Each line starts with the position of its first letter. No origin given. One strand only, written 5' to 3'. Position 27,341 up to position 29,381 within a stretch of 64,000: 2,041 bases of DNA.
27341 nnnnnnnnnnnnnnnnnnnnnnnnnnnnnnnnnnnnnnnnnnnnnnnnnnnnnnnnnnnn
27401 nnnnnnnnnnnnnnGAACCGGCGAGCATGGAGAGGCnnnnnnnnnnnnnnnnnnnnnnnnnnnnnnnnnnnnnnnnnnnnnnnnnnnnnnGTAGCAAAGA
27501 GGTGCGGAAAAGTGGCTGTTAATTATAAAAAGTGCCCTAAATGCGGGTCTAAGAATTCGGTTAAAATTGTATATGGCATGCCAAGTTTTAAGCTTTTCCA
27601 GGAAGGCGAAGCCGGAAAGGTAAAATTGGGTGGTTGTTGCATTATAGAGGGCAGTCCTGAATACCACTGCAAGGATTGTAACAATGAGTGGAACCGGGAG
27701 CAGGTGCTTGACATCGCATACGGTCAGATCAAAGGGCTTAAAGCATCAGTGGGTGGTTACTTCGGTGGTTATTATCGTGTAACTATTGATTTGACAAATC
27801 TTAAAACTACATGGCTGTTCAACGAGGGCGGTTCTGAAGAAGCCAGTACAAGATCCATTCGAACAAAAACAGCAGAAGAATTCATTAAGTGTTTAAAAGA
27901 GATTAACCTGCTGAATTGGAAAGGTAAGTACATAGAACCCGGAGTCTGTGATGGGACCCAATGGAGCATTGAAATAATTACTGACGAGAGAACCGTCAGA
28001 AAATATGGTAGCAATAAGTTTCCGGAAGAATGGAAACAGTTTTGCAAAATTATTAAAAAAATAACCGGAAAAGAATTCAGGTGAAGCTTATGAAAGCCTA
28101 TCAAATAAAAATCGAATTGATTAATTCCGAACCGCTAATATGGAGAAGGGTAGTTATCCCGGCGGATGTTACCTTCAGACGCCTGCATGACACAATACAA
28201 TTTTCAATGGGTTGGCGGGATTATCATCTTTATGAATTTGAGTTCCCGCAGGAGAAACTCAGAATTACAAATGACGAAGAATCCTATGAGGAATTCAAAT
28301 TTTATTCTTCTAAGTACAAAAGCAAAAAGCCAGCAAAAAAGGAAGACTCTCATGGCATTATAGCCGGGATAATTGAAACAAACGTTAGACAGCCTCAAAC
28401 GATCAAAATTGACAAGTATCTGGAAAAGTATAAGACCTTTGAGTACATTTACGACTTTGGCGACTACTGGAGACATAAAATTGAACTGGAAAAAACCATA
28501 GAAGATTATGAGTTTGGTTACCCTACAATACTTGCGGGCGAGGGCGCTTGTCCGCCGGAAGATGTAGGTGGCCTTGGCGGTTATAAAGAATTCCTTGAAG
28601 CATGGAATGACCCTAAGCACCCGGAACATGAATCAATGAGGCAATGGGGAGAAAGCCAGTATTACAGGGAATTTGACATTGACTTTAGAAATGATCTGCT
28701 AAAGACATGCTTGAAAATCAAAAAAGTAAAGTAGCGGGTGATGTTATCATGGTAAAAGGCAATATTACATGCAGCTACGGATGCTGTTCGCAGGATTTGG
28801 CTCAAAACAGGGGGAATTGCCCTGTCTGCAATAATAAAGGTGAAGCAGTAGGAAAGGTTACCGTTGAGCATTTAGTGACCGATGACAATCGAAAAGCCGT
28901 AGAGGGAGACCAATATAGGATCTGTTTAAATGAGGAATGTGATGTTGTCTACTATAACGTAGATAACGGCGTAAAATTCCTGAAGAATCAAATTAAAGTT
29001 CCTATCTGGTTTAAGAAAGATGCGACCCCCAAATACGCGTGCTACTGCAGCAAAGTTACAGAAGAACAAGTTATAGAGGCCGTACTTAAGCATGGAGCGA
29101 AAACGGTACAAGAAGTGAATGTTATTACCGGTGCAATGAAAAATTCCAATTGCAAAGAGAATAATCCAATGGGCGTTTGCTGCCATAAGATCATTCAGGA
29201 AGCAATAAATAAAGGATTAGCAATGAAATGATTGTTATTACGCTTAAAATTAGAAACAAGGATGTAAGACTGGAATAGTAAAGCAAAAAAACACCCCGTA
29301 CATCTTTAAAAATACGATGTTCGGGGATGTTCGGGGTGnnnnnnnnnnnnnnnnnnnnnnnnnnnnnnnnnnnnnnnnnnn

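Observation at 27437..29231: Three-gene operon of unknown function directly downstream of the Type III res (zinc-ribbon protein, pRiA4b-ORF3-like protein, Cys-rich BFD-like protein)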

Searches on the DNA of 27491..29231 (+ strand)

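Call 46: search_dna_similar(query=window:27491-29231:+, collection=plasmids, mode=distant, max_rows=15)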
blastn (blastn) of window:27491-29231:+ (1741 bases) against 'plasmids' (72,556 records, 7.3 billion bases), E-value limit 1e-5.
Records with a match: 2; places in all: 2; records where one place covers at least 80% of the query: 0.
Best place of each record, by identity: 60-80% 2.
By first word of the organism name: Anaerococcus 1; Acetoanaerobium 1.
By predicted mobility (MOB-suite, as given by PLSDB): conjugative 1; non-mobilizable 1.
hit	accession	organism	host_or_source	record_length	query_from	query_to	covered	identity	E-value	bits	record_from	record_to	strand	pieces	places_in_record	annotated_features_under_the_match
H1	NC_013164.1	Anaerococcus prevotii DSM 20548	-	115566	1325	1739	24%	75.7%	6e-76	294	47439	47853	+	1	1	Csac_0668 family 2Fe-2S cluster-binding (seleno)protein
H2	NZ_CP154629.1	Acetoanaerobium noterae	cell culture,Sludge of a digestion ...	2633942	1430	1582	9%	71.9%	2e-12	83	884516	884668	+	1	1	none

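Call 50: get_annotated_region(hit=H1, flank=6000)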
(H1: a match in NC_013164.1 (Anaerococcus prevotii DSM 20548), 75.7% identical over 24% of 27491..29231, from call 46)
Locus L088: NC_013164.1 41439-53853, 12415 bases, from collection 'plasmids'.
description: Anaerococcus prevotii DSM 20548 plasmid pAPRE01, complete sequence
organism: Anaerococcus prevotii DSM 20548 (NCBI taxid 525919)
taxonomy: Bacteria; Bacillota; Tissierellia; Tissierellales; Peptoniphilaceae; Anaerococcus; Anaerococcus prevotii; Anaerococcus prevotii DSM 20548
host: -; source: -; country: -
typing (MOB-suite, as given by PLSDB): conjugative; replicon rep_cluster_1663; relaxase MOBQ; mating-pair formation MPF_T
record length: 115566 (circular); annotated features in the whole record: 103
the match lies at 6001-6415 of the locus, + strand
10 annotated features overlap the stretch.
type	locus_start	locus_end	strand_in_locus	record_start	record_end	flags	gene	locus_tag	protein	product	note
CDS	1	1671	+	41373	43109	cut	-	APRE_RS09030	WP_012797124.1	ABC transporter ATP-binding protein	-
CDS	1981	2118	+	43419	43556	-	-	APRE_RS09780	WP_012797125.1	hypothetical protein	-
CDS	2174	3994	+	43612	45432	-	-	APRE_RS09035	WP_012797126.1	recombinase family protein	GO:0006310 - DNA recombination [Evidence IEA]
CDS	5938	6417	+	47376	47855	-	-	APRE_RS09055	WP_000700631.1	Csac_0668 family 2Fe-2S cluster-binding (seleno)protein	-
CDS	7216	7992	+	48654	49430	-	-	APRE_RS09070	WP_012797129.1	class I SAM-dependent methyltransferase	GO:0032259 - methylation [Evidence IEA]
CDS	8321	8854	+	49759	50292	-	-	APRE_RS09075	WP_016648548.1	hypothetical protein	-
CDS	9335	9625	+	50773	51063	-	-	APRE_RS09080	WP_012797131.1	DUF3847 domain-containing protein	-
CDS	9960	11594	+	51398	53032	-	mobQ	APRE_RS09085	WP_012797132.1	MobQ family relaxase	-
CDS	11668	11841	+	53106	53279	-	-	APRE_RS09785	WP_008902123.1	hypothetical protein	-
CDS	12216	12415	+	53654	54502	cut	-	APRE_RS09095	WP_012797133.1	AraC family transcriptional regulator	-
